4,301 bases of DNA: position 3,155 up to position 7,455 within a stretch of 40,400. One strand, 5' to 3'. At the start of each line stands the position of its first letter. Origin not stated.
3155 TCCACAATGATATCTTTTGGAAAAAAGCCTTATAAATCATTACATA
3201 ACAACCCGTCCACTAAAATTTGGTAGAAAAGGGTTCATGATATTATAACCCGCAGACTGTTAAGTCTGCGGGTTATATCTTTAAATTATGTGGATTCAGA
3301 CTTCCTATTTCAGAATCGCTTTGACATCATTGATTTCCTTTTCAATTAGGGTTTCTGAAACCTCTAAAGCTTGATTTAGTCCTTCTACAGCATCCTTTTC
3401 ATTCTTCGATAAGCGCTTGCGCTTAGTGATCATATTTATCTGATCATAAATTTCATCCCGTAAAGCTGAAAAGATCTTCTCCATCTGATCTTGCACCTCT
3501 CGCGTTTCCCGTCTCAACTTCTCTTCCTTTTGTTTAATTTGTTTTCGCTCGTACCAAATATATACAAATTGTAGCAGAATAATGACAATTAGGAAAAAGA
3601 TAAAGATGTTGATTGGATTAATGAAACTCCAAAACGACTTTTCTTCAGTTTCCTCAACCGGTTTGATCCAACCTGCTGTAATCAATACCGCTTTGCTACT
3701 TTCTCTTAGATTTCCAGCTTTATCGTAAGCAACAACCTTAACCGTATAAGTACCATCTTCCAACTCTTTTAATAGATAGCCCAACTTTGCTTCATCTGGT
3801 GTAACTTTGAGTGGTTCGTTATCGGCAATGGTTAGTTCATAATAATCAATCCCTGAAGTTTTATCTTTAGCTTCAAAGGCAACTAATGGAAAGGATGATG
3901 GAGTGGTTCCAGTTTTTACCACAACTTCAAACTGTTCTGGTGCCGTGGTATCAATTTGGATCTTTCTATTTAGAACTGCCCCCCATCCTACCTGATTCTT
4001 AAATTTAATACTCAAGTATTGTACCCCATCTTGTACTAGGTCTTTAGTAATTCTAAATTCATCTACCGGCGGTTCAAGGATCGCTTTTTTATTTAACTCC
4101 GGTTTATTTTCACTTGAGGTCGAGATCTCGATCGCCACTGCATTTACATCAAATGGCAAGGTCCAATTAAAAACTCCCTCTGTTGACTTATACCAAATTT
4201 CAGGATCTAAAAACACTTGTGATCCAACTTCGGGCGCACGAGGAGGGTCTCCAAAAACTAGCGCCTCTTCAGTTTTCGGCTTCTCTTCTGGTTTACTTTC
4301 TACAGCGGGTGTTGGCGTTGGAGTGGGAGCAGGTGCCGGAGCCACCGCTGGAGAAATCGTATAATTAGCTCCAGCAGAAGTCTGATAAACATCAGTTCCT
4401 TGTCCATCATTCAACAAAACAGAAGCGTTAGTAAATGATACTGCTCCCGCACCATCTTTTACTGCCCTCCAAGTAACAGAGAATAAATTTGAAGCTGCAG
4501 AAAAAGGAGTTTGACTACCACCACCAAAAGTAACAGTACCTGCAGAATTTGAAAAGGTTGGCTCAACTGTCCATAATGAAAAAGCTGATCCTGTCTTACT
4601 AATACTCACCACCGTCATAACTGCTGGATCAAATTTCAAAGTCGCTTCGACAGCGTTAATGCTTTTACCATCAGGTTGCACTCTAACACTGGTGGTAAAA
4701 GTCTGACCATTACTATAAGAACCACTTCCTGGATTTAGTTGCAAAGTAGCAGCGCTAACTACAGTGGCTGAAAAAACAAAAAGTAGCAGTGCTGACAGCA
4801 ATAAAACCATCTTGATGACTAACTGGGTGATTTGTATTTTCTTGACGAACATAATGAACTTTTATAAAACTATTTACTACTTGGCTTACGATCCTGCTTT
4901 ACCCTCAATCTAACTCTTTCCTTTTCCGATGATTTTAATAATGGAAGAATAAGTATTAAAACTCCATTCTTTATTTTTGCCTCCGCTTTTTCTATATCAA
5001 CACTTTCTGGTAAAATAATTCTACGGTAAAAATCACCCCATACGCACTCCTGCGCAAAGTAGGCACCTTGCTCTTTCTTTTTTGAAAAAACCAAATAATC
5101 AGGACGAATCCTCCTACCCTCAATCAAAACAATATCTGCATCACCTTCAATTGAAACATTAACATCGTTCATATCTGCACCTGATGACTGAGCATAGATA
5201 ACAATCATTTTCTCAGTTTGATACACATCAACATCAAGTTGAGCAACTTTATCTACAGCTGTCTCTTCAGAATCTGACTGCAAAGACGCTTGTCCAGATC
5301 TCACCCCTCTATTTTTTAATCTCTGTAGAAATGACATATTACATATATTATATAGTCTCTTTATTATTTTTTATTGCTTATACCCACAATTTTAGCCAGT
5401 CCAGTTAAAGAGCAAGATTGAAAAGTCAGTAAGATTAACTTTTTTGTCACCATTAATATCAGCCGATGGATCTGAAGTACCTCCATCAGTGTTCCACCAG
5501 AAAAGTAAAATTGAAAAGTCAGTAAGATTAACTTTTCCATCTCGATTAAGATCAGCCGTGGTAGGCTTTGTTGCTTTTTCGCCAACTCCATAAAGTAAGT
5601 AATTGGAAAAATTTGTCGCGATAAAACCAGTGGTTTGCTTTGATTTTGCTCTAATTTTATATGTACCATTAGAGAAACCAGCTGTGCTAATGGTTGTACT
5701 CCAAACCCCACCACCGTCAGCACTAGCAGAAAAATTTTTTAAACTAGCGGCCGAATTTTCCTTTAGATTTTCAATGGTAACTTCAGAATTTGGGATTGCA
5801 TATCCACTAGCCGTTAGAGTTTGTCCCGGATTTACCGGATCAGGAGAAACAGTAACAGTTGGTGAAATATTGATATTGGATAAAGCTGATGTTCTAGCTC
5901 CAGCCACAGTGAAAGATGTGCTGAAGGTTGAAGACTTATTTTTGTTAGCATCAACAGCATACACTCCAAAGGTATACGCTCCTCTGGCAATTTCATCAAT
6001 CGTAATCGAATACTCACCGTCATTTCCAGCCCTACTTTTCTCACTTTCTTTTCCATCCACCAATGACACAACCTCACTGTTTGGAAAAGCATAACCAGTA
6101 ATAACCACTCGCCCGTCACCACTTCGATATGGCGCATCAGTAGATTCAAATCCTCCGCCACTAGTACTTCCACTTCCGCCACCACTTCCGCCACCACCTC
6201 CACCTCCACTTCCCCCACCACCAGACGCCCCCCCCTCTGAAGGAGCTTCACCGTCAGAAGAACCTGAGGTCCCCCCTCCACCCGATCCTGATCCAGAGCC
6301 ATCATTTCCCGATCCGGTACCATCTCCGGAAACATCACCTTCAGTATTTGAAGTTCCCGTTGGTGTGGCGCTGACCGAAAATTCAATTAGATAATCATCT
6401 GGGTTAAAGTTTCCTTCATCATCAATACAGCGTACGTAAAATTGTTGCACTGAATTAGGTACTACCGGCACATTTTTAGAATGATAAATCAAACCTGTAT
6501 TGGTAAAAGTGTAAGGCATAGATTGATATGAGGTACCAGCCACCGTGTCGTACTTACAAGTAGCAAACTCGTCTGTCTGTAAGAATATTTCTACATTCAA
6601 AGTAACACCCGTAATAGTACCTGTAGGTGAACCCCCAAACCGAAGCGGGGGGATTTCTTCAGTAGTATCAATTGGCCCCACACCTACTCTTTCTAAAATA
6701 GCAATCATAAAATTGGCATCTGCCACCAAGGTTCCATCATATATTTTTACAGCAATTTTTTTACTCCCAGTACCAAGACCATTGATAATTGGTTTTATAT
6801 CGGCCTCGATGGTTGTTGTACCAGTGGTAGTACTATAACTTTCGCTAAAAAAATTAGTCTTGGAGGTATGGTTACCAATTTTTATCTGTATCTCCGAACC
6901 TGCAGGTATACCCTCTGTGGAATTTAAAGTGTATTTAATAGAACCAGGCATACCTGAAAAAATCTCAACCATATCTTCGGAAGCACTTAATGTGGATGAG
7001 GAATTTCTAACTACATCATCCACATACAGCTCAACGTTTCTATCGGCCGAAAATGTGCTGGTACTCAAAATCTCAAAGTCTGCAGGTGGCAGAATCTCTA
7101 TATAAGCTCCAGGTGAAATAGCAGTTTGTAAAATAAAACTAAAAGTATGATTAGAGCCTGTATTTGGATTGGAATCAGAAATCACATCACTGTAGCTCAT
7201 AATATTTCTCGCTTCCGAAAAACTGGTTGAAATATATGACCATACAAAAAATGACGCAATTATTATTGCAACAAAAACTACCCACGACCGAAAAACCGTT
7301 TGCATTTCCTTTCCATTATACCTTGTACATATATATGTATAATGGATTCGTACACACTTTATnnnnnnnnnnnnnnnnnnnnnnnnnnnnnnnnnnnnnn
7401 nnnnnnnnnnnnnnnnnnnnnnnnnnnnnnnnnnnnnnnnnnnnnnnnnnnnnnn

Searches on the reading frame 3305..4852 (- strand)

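Call 51: search_protein_families(library=pfam, proteins=[window:3305-4852:-], max_evalue=0.001)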
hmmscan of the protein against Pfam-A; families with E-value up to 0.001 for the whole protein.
window:3305-4852:- (515 aa): 3 families
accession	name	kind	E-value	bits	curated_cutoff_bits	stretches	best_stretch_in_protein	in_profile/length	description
PF00963.24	Cohesin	-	3e-06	27.9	24.1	1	43-157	7-130/139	Cohesin domain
PF19077.6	Big_13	-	2.6e-05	25.1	27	1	362-387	70-95/102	Bacterial Ig-like domain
PF00041.27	fn3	-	0.00022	21.8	25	0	305-387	3-80/84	Fibronectin type III domain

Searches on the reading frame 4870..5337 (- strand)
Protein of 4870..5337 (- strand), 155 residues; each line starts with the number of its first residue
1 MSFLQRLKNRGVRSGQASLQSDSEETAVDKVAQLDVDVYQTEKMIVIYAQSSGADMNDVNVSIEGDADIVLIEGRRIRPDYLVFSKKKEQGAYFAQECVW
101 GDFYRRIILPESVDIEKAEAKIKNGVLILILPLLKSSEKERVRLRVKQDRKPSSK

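Call 51: search_protein_families(library=pfam, proteins=[window:4870-5337:-], max_evalue=0.001)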
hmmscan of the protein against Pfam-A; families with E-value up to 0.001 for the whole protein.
window:4870-5337:- (155 aa): 1 family
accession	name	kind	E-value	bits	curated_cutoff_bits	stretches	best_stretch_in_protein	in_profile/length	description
PF00011.27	HSP20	-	3.3e-11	43.6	20.8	1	40-142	4-96/102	Hsp20/alpha crystallin family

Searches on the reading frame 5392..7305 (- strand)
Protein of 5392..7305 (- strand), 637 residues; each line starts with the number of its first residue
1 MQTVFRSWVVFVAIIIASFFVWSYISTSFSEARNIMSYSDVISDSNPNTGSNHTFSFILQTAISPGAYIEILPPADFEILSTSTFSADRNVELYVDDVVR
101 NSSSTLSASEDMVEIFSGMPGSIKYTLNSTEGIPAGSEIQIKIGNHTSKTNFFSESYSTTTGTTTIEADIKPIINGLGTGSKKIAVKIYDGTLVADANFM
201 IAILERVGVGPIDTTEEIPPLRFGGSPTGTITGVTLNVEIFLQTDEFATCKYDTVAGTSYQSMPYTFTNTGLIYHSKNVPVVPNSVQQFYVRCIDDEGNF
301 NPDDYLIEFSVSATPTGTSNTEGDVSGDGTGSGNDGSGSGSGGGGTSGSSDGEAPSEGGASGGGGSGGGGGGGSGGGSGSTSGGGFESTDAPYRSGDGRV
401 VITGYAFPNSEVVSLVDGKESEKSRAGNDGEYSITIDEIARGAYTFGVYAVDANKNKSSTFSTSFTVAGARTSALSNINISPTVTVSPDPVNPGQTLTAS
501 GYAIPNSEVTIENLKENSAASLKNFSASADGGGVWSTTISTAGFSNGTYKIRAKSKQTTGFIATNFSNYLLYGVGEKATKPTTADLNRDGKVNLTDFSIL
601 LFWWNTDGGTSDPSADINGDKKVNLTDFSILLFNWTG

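Call 51: search_protein_families(library=pfam, proteins=[window:5392-7305:-], max_evalue=0.001)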
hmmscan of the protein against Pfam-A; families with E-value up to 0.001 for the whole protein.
window:5392-7305:- (637 aa): 4 families
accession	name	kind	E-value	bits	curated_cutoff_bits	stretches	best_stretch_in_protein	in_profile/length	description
PF00404.24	Dockerin_1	-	2.4e-09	37.7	22.9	1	567-600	19-52/57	Dockerin type I domain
PF17936.7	Big_6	-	5.3e-07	30.2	27.6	1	400-462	15-78/83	Bacterial Ig domain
PF19077.6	Big_13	-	5.1e-05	24.1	27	0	410-467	41-100/102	Bacterial Ig-like domain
PF07495.19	Y_Y_Y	-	5.1e-05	23.5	26.6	0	417-467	15-64/65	Y_Y_Y domain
